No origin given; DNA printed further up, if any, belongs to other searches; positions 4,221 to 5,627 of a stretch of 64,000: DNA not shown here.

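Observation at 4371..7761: NicX-like ring-cleavage dioxygenase followed by two tandem TauD/TfdA paralogs and a VOC protein: putative N-heterocycle or hydroxypyridine-type catabolic module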

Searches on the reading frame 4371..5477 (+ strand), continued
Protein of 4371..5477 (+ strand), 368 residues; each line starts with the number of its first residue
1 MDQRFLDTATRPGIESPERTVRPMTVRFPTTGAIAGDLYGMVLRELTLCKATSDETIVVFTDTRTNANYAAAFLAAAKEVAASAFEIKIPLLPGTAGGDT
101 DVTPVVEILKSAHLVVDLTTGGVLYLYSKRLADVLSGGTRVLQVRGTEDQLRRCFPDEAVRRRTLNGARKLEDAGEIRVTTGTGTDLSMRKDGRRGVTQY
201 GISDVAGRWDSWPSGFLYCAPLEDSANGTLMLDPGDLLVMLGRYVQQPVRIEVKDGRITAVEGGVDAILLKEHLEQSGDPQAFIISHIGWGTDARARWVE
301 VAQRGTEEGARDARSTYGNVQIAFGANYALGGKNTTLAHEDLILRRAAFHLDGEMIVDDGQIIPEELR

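Call 71: fold_search(model_id=the predicted structure, library=pdb)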
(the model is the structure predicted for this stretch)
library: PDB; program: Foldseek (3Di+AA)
matches with E <= 10: 1736; with E <= 0.001: 9
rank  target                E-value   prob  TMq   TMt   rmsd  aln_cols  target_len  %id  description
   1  7cn3_A                2.5e-33  1.00  0.86  0.85   3.7       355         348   32  2,5-dihydroxypridine Dioxygenase in complex with 2,5-dihydroxypridine and product N-formylmaleamic acid (released 2020-12-16)
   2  7cup_E                9.0e-33  1.00  0.85  0.85   3.8       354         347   32  Structure of 2,5-dihydroxypridine Dioxygenase from Pseudomonas putida KT2440 (released 2020-12-16)
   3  7cn3_C                4.6e-32  1.00  0.85  0.84   3.6       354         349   32  2,5-dihydroxypridine Dioxygenase in complex with 2,5-dihydroxypridine and product N-formylmaleamic acid (released 2020-12-16)
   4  4icr_A                7.7e-14  1.00  0.64  0.55   7.0       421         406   13  Structural basis for substrate recognition and reaction mechanism of bacterial aminopeptidase peps (released 2013-10-23)
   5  4ics_A                9.1e-13  1.00  0.56  0.49   8.1       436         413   11  Crystal structure of PepS from Streptococcus pneumoniae in complex with a substrate (released 2013-10-23)
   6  1zjc                  9.1e-13  1.00  0.55  0.48   9.1       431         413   12  Aminopeptidase S from S. aureus (released 2005-06-07)
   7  4icq_A                1.7e-12  1.00  0.56  0.49   8.5       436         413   12  Structural basis for substrate recognition and reaction mechanism of bacterial aminopeptidase peps (released 2013-10-23)
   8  2ayi_A                1.5e-11  1.00  0.61  0.54   7.0       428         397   12  Wild-type AmpT from Thermus thermophilus (released 2005-11-08)
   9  6zsv_B                1.8e-06  1.00  0.44  0.48   9.4       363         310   12  Structure of crocagin biosynthetic protein CgnB (released 2022-07-20)
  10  7e9h_S                2.0e-03  1.00  0.20  0.10   5.0       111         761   16  Cryo-EM structure of Gi-bound metabotropic glutamate receptor mGlu4 (released 2021-06-23)
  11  5ft6_B                3.0e-03  0.95  0.18  0.16  13.8       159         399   14  Crystal structure of the cysteine desulfurase CsdA (S-sulfonic acid) from Escherichia coli at 2.050 Angstroem resoluti (released 2016-11-23)
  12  8jd5_4                3.4e-03  1.00  0.20  0.10   5.2       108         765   17  Cryo-EM structure of Gi1-bound mGlu2-mGlu4 heterodimer (released 2023-06-21)
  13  8wgb_R                4.1e-03  0.99  0.19  0.10   5.9       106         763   17  mGlu2-4 heterodimer bound with Gi (released 2024-10-30)
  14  4kpy_B                4.6e-03  0.20  0.18  0.11  17.8       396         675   11  DNA binding protein and DNA complex structure (released 2014-01-29)
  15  6e5v_B                5.5e-03  0.99  0.19  0.15   5.6       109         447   14  human mGlu8 receptor amino terminal domain in complex with (S)-3,4-Dicarboxyphenylglycine (DCPG) (released 2018-11-07)
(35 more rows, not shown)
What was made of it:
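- On NicX family (PF26233; 2,5-DHP 5,6-dioxygenase type): Foldseek TM 0.86, E=2.5e-33 (call 71).
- The fold is shared with metallopeptidases and with the crocagin protein CgnB (call 71).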

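Call 72: find_encoding_contigs(protein=P0008, flank=10000, max_places=1)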
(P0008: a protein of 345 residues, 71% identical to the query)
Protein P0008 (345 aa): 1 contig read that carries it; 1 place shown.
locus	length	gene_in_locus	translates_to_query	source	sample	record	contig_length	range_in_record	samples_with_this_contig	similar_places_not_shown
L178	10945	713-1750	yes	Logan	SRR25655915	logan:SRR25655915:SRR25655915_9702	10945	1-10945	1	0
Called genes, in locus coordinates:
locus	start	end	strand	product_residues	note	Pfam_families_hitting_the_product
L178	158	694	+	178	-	PF14518:Haem_oxygenas_2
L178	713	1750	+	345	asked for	PF26233:NicX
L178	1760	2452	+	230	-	PF05448:AXE1 (faint), PF01738:DLH (faint), PF02230:Abhydrolase_2 (faint), PF00561:Abhydrolase_1 (weak), PF12146:Hydrolase_4, PF12697:Abhydrolase_6, PF00326:Peptidase_S9, PF20434:BD-FAE (weak)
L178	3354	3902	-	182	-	-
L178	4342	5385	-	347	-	-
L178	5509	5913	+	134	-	PF01479:S4, PF28601:HSP15_C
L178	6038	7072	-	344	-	PF13641:Glyco_tranf_2_3, PF00535:Glycos_transf_2 (weak), PF13632:Glyco_trans_2_3 (weak)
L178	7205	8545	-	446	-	PF01663:Phosphodiest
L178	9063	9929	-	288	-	PF00892:EamA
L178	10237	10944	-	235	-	?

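Call 73: find_encoding_contigs(protein=P0062, flank=10000, max_places=1)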
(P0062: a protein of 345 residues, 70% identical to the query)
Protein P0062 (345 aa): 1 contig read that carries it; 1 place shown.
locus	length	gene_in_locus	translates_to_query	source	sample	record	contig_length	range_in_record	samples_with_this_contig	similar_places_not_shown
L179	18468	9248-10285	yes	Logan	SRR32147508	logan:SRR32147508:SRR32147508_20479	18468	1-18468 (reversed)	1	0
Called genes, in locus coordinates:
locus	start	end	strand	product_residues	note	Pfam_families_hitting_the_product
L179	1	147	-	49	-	?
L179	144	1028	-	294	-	PF00941:FAD_binding_5, PF03450:CO_deh_flav_C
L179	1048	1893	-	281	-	PF13030:DUF3891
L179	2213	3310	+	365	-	PF03401:TctC (faint)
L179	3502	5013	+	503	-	PF01970:TctA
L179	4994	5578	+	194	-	PF07331:TctB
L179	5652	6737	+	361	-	-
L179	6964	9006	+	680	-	PF01970:TctA, PF07331:TctB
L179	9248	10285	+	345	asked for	PF26233:NicX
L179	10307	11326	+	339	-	PF03401:TctC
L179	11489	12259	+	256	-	PF01418:HTH_6, PF01380:SIS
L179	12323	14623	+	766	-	PF01315:Ald_Xan_dh_C, PF02738:MoCoBD_1, PF20256:MoCoBD_2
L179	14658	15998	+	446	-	PF20695:UbiD_N, PF01977:UbiD, PF20696:UbiD_C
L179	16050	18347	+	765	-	PF01315:Ald_Xan_dh_C, PF02738:MoCoBD_1, PF20256:MoCoBD_2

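Call 95: search_protein_representatives(protein=window:4440-5474:+)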
Query: 345 residues. Proteins with E-value up to 0.001 (for the whole library): 2163; up to 1e-10: 943; up to 1e-30: 153. The best 150 are listed.
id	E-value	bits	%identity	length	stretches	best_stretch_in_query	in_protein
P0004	1.6e-206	701.2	91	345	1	1-345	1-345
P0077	8.2e-107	373.4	89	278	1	1-194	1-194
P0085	2.6e-88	312.6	66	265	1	83-288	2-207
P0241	2.9e-84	299.3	46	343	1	13-345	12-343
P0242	3.1e-81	289.4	43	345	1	5-345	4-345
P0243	8.7e-78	278.0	43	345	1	12-345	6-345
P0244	4.3e-72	259.3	40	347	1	3-344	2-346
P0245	1.4e-69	251.1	44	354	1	26-345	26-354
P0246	1.3e-67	244.5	44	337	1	10-344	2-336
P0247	7.4e-66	238.8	43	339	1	12-344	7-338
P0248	6.1e-64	232.5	38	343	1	3-341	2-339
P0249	8.2e-64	232.1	39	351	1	10-345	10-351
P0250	9.8e-63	228.5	39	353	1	17-344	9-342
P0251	1.0e-61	225.2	38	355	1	3-345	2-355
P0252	1.2e-61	224.9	36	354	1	13-345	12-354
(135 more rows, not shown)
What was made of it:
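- In 1.84 billion 50%-cluster representatives the clade collapses to one full-length cluster, and the next is at 46% identity (call 95).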
